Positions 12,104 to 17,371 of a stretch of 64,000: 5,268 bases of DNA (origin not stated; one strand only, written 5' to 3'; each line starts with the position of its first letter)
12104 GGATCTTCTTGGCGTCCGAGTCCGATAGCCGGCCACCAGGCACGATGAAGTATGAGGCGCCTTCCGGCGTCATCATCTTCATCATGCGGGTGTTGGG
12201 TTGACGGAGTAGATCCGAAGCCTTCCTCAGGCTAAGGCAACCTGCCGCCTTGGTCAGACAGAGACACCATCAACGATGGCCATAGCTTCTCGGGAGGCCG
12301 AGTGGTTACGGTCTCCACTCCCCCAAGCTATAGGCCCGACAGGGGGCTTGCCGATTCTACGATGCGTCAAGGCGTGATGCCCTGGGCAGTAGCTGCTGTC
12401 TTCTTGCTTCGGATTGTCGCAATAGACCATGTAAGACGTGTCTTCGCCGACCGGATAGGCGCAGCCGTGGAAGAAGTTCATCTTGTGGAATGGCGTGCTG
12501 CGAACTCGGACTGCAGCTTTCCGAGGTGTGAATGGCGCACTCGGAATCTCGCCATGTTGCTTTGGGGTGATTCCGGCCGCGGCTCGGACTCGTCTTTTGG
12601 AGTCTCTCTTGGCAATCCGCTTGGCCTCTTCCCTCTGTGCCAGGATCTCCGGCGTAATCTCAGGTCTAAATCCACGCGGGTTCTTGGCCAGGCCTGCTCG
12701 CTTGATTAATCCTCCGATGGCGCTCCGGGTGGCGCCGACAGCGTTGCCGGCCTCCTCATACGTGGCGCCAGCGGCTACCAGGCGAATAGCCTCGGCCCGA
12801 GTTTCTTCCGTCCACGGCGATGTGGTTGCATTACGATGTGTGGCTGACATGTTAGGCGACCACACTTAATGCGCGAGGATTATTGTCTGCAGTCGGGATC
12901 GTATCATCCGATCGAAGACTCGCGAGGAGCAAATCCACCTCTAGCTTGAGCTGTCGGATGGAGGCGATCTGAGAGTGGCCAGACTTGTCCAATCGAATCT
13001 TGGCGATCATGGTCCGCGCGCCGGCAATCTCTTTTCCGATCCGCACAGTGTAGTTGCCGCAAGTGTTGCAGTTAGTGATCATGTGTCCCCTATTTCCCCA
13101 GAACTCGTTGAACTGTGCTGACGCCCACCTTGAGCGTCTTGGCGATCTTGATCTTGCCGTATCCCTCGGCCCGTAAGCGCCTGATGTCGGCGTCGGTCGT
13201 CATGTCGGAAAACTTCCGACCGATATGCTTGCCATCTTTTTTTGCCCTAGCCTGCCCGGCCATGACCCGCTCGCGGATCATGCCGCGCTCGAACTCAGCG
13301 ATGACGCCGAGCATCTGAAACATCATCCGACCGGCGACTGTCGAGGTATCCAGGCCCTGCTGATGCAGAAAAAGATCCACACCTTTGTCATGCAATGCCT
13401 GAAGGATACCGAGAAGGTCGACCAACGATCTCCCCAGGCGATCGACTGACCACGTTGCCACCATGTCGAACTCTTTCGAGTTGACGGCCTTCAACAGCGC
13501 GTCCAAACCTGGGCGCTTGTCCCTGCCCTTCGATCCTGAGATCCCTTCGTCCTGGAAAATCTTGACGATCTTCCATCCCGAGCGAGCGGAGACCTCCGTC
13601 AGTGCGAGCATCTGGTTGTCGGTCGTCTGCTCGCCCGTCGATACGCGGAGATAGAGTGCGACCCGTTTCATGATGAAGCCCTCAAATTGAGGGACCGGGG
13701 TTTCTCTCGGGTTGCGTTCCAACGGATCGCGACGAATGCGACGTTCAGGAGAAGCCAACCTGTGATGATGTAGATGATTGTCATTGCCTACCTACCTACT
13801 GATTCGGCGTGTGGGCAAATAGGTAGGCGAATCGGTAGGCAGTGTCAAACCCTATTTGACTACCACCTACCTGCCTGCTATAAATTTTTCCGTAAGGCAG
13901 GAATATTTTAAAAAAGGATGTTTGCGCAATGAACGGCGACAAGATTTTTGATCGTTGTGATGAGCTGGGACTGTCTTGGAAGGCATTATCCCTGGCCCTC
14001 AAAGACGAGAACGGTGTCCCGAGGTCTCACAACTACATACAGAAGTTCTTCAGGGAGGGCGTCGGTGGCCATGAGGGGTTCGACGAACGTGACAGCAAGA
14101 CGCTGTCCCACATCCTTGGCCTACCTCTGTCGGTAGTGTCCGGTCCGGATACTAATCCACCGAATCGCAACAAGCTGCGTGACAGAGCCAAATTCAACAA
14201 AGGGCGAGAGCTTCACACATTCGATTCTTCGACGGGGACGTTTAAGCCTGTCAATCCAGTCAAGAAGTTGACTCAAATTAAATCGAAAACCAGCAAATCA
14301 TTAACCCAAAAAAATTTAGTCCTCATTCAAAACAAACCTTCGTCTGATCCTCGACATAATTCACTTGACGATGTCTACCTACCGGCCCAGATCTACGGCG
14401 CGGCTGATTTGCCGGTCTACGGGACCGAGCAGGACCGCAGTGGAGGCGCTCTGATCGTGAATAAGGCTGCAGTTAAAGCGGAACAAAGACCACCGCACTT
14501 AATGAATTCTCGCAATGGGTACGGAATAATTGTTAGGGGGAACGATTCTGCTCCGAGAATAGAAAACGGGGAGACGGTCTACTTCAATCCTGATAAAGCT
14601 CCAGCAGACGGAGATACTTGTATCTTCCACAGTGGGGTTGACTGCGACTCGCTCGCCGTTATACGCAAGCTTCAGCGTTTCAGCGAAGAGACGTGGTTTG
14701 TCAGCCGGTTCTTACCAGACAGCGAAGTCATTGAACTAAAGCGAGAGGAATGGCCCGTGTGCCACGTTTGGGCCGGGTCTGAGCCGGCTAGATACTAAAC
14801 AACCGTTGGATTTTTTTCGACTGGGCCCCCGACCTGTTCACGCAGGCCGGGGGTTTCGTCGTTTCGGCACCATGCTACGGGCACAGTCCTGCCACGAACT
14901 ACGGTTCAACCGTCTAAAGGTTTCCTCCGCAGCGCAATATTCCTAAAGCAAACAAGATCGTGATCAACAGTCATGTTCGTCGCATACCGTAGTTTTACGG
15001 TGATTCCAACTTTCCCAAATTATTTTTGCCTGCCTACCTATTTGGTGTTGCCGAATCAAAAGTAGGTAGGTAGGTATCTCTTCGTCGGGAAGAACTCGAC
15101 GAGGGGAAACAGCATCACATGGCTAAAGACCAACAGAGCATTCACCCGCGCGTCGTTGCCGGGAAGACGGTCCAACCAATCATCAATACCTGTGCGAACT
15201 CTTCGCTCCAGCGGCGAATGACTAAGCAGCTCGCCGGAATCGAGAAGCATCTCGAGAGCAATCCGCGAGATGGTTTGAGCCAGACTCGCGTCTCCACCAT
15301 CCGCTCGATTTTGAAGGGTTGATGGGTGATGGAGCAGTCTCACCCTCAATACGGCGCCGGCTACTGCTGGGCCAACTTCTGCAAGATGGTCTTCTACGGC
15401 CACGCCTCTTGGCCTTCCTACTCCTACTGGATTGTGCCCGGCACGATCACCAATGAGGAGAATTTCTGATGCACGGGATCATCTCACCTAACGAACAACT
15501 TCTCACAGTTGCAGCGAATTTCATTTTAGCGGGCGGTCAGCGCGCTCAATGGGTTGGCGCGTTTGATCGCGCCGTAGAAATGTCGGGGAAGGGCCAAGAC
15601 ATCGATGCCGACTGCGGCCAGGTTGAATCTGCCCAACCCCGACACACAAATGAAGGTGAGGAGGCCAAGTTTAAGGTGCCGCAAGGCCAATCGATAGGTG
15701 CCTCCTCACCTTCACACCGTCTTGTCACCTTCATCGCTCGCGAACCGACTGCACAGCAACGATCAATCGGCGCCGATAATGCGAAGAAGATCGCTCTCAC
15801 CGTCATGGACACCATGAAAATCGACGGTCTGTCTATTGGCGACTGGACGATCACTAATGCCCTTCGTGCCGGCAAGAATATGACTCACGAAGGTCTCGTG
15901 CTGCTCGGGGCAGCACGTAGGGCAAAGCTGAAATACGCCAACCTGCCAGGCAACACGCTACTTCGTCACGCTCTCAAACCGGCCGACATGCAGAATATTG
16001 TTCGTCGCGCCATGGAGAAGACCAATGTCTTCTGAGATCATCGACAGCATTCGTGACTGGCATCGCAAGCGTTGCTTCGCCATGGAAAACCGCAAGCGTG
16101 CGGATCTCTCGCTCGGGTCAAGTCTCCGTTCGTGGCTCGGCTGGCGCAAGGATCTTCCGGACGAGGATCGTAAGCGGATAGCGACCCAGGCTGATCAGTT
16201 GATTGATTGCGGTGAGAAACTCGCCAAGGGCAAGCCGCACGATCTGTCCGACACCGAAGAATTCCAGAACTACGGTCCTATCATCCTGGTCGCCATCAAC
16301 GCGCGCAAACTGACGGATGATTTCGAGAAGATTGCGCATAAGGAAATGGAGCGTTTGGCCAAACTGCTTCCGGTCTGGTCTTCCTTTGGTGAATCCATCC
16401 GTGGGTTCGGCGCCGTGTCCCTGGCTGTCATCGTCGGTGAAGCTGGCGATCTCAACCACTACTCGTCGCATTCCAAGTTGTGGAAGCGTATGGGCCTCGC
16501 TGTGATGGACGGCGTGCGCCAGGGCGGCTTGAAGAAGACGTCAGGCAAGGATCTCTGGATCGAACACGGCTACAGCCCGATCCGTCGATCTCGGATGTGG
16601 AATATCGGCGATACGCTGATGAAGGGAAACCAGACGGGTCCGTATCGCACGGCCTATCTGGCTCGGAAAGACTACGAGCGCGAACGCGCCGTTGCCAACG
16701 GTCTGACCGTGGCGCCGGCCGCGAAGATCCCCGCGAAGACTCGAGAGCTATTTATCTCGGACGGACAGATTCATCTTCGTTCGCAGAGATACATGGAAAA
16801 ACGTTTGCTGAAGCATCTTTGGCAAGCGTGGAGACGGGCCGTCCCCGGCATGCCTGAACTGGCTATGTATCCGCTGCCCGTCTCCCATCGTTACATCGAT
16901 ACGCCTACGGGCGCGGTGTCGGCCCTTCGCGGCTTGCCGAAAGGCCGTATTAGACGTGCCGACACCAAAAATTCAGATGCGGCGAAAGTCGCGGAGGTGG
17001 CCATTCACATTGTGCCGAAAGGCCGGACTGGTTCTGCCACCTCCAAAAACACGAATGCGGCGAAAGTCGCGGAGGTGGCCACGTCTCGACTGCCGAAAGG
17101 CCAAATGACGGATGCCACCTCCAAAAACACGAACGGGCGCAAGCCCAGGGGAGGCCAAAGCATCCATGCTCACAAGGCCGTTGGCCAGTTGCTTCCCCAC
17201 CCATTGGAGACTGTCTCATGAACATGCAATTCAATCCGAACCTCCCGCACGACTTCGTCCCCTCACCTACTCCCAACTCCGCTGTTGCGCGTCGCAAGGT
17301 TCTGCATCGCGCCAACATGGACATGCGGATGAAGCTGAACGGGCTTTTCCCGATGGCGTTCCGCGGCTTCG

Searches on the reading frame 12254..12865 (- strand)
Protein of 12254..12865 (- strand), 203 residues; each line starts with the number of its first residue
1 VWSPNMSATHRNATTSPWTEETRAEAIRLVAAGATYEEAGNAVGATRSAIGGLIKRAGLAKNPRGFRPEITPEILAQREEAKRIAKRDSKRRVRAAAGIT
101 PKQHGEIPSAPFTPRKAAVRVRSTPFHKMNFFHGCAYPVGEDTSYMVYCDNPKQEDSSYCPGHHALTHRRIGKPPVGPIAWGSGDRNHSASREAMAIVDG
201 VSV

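Call 77: search_protein_families(library=pfam, proteins=[window:12254-12865:-], max_evalue=0.01)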
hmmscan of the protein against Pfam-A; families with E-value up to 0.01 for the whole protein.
window:12254-12865:- (203 aa): 3 families
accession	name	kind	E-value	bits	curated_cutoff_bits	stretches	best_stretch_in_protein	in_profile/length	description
PF07750.17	GcrA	-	1.7e-10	41.9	26.9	1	18-171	3-148/155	GcrA cell cycle regulator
PF13384.12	HTH_23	-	0.00014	22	24.6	1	19-56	3-40/50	Homeodomain-like domain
PF13518.12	HTH_28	-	0.00023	21.6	25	1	23-57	2-42/52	Helix-turn-helix domain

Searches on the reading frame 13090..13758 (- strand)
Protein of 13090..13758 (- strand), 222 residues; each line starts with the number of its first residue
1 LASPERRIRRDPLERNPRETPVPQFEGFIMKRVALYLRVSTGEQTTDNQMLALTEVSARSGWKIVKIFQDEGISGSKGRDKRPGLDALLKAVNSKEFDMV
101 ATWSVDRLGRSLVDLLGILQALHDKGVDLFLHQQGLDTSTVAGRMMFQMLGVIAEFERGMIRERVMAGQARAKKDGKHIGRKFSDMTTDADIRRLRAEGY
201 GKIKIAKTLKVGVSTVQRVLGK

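Call 14: search_protein_families(library=phrogs, proteins=[window:13090-13758:-], max_evalue=0.01)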
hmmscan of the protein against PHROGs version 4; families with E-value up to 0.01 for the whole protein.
window:13090-13758:- (222 aa): 5 families
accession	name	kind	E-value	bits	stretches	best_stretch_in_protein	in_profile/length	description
phrog_125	-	DNA, RNA and nucleotide metabolism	5.6e-57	194.2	1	26-220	15-200/254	DNA invertase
phrog_95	-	integration and excision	7.1e-49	167.9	1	27-181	84-242/651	integrase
phrog_6620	-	integration and excision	3.7e-05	24.4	1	31-156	56-175/201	transposase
phrog_664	-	DNA, RNA and nucleotide metabolism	0.00011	23.1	1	142-220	34-121/210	DNA binding protein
phrog_8275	-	DNA, RNA and nucleotide metabolism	0.0096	16.8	0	36-90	5-50/51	DNA invertase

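Call 77: search_protein_families(library=pfam, proteins=[window:13090-13758:-], max_evalue=0.01)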
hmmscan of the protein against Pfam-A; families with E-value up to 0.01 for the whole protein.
window:13090-13758:- (222 aa): 4 families
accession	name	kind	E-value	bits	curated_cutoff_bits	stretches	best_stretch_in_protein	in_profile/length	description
PF00239.26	Resolvase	-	4.6e-46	157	23.3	1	33-177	1-144/145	Resolvase, N terminal domain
PF02796.21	HTH_7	-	2.6e-05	24.7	23.8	1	190-220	12-42/45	Helix-turn-helix domain of resolvase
PF13384.12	HTH_23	-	0.00033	20.8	24.6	0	194-220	12-38/50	Homeodomain-like domain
PF13936.12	HTH_38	-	0.0021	18.2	27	1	192-220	13-41/44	Helix-turn-helix domain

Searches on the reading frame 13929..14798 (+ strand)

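Call 14: search_protein_families(library=phrogs, proteins=[window:13929-14798:+], max_evalue=0.01)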
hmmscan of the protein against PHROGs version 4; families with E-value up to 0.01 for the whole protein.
window:13929-14798:+ (289 aa): 1 family
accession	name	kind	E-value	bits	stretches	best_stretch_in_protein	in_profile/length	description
phrog_4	-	transcription regulation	1.2e-06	28.8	1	181-259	237-309/400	transcriptional repressor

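Call 60: search_protein_families(library=ncbifam, proteins=[window:13929-14798:+], max_evalue=0.1)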
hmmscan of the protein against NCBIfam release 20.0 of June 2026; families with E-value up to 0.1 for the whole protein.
window:13929-14798:+ (289 aa): 0 families

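Call 77: search_protein_families(library=pfam, proteins=[window:13929-14798:+], max_evalue=0.01)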
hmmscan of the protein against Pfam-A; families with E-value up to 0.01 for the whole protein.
window:13929-14798:+ (289 aa): 1 family
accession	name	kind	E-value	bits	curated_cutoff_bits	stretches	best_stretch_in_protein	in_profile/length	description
PF00717.28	Peptidase_S24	-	0.00076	19.6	23.3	1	186-259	23-93/116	Peptidase S24-like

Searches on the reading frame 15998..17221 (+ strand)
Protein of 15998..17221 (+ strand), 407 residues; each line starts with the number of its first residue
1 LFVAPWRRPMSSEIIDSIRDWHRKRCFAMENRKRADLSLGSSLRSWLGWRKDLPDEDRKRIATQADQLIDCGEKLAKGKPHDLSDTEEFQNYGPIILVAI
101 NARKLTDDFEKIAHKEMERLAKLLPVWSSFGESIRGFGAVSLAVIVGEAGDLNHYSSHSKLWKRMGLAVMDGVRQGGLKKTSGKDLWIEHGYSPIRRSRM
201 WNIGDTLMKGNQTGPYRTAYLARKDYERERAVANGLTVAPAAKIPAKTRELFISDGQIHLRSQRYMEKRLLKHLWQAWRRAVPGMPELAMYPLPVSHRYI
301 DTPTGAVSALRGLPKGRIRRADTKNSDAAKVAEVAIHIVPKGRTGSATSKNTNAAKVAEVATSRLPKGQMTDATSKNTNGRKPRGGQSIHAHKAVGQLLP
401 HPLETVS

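Call 18: search_protein_families(library=phrogs, proteins=[window:15998-17221:+], max_evalue=0.001)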
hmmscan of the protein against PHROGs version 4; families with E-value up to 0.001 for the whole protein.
window:15998-17221:+ (407 aa): 1 family
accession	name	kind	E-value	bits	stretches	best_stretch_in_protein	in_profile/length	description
phrog_4285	-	integration and excision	1.7e-19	71.3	1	81-282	54-250/277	transposase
